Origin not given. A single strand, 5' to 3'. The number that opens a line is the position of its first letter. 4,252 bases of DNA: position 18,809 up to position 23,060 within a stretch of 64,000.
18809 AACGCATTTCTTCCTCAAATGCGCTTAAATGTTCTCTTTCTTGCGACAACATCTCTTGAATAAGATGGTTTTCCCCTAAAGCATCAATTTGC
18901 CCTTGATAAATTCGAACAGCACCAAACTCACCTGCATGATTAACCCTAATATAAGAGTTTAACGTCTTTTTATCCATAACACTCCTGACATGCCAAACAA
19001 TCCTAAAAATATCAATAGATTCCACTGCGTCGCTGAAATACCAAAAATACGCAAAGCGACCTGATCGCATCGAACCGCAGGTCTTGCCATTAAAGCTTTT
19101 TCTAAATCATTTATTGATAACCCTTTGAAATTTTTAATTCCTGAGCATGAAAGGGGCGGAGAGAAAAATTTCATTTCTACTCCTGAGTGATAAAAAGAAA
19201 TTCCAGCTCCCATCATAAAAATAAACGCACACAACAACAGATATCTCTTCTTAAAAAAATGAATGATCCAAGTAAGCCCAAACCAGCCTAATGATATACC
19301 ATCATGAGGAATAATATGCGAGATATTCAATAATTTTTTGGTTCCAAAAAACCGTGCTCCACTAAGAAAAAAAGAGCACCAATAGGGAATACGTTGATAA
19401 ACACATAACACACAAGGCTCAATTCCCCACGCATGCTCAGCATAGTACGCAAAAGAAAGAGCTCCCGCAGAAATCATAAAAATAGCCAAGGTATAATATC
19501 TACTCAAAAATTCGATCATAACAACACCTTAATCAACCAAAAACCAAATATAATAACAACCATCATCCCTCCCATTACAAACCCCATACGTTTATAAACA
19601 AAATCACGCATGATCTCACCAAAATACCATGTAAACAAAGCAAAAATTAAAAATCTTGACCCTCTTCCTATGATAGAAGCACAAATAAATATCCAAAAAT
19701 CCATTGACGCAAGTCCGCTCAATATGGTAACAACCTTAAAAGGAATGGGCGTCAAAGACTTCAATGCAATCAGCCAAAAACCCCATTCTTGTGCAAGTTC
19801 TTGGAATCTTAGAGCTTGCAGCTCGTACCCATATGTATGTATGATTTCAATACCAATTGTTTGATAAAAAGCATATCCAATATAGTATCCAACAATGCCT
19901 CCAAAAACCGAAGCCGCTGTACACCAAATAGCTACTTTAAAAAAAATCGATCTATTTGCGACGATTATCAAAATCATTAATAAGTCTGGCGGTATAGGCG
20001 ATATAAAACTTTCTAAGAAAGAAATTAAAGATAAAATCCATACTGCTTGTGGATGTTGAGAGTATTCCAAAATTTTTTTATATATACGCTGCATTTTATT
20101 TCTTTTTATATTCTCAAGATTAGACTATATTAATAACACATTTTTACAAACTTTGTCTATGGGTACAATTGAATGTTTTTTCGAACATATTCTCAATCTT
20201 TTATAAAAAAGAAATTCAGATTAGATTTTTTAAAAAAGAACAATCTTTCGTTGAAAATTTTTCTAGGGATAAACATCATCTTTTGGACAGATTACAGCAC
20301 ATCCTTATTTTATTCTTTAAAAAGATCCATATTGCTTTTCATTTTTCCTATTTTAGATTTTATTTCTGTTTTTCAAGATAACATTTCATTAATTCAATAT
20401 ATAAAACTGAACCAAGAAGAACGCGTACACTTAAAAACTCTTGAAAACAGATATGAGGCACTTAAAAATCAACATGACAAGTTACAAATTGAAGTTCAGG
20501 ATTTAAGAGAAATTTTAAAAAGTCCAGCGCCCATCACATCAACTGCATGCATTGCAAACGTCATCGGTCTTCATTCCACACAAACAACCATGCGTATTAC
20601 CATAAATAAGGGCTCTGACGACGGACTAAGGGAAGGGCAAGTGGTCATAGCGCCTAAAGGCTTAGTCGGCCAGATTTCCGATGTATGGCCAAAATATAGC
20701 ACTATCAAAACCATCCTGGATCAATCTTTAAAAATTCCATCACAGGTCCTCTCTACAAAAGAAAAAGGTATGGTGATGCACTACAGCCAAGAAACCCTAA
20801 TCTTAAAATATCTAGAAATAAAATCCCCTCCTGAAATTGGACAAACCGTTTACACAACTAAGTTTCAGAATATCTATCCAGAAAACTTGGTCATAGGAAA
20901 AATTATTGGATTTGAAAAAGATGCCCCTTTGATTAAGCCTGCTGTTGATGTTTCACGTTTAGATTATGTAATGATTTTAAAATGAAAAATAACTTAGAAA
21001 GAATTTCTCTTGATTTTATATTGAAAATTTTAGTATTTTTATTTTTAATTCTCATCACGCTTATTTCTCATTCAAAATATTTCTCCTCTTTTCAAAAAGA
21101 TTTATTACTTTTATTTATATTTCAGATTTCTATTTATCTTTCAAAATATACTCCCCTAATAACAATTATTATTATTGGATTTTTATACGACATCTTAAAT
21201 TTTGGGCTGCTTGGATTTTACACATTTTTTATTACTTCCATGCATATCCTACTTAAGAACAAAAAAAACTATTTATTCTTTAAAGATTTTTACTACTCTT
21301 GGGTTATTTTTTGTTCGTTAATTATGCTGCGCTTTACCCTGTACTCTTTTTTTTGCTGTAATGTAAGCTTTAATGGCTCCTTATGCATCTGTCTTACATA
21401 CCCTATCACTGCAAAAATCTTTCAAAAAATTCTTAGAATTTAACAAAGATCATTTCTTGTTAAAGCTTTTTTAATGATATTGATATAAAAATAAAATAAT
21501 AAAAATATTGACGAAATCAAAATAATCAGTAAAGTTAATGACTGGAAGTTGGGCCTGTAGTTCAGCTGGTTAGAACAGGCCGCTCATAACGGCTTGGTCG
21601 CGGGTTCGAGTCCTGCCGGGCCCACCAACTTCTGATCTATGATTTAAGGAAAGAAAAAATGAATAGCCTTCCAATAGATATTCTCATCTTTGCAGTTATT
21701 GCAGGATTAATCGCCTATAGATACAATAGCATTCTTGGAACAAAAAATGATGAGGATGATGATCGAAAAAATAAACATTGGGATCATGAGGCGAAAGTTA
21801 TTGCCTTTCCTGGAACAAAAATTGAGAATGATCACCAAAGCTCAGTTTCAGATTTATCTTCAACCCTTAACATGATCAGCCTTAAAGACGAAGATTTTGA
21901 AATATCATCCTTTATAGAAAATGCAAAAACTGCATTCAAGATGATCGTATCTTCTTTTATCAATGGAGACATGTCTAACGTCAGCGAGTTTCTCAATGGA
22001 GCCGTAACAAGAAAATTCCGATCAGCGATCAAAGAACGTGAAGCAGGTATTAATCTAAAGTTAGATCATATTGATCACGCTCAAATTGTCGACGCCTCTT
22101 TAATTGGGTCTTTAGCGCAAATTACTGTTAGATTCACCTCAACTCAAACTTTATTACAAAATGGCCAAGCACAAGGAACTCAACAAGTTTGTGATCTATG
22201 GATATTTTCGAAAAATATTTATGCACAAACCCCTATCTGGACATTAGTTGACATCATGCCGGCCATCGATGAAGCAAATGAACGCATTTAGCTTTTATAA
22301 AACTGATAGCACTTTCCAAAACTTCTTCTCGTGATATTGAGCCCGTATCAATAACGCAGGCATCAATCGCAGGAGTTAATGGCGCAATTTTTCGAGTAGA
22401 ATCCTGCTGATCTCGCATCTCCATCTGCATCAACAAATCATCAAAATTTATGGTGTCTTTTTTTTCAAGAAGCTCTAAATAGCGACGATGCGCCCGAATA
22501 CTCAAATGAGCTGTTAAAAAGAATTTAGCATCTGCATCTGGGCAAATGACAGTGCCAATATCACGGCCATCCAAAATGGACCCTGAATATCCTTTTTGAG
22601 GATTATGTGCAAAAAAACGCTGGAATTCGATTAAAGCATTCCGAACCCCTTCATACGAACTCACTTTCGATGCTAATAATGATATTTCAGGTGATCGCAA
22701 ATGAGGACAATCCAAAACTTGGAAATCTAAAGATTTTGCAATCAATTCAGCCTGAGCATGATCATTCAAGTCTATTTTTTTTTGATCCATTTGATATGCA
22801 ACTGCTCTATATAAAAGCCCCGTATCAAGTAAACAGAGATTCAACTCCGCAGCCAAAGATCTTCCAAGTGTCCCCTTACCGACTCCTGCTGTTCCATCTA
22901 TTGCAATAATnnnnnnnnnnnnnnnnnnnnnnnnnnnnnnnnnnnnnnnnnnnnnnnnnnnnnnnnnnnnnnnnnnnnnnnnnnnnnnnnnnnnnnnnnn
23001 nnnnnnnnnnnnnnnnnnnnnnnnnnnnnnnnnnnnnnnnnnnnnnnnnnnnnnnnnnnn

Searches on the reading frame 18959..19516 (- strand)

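Call 30: search_protein_families(library=pfam, proteins=[window:18959-19516:-], max_evalue=0.00001)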
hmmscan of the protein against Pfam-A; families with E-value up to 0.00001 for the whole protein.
window:18959-19516:- (185 aa): 1 family
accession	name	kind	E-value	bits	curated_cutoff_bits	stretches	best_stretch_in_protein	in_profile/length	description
PF02600.21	DsbB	-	6.1e-29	101.8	22.1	1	6-178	2-146/148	Disulfide bond formation protein DsbB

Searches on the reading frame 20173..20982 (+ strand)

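Call 30: search_protein_families(library=pfam, proteins=[window:20173-20982:+], max_evalue=0.00001)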
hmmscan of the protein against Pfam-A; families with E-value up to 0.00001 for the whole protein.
window:20173-20982:+ (270 aa): 1 family
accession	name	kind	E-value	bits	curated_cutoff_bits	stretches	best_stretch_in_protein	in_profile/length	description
PF04085.20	MreC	-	9.8e-33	113.4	28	1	130-270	1-147/147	Rod shape-determining protein MreC, barrel core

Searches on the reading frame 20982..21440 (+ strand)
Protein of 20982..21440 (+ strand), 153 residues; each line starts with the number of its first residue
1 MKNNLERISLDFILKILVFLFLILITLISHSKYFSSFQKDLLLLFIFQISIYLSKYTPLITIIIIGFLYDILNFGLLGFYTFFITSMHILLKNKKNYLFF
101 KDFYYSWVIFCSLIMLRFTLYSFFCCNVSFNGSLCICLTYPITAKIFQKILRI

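Call 30: search_protein_families(library=pfam, proteins=[window:20982-21440:+], max_evalue=0.00001)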
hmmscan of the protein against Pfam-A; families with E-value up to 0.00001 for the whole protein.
window:20982-21440:+ (153 aa): 1 family
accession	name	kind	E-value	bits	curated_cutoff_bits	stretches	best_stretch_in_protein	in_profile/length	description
PF04093.17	MreD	-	4.8e-10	40.2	24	1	7-133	2-130/158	rod shape-determining protein MreD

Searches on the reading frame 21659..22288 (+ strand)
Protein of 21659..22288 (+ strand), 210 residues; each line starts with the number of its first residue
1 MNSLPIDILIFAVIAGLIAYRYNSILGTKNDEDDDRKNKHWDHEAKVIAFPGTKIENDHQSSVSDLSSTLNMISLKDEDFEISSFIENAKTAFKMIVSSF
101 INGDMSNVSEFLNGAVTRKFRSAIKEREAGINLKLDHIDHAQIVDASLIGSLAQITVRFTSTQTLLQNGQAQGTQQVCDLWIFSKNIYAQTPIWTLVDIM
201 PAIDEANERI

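Call 30: search_protein_families(library=pfam, proteins=[window:21659-22288:+], max_evalue=0.00001)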
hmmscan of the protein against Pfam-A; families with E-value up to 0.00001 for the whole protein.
window:21659-22288:+ (210 aa): 1 family
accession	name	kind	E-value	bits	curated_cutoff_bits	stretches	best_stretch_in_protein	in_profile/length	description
PF04280.21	Tim44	-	1.1e-20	74.7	29.6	1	67-199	2-145/147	Tim44-like domain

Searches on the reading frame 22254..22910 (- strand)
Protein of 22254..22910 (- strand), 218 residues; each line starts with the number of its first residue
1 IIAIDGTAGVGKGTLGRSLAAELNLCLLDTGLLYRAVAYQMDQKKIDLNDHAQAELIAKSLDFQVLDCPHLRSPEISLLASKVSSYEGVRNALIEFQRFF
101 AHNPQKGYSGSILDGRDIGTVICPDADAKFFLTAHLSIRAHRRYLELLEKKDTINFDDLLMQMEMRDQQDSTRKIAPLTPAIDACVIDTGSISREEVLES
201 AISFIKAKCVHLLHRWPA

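Call 30: search_protein_families(library=pfam, proteins=[window:22254-22910:-], max_evalue=0.00001)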
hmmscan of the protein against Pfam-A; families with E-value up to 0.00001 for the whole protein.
window:22254-22910:- (218 aa): 1 family
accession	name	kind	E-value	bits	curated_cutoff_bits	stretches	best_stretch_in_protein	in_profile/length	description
PF02224.24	Cytidylate_kin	-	1.7e-52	178.7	26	1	2-206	1-210/211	Cytidylate kinase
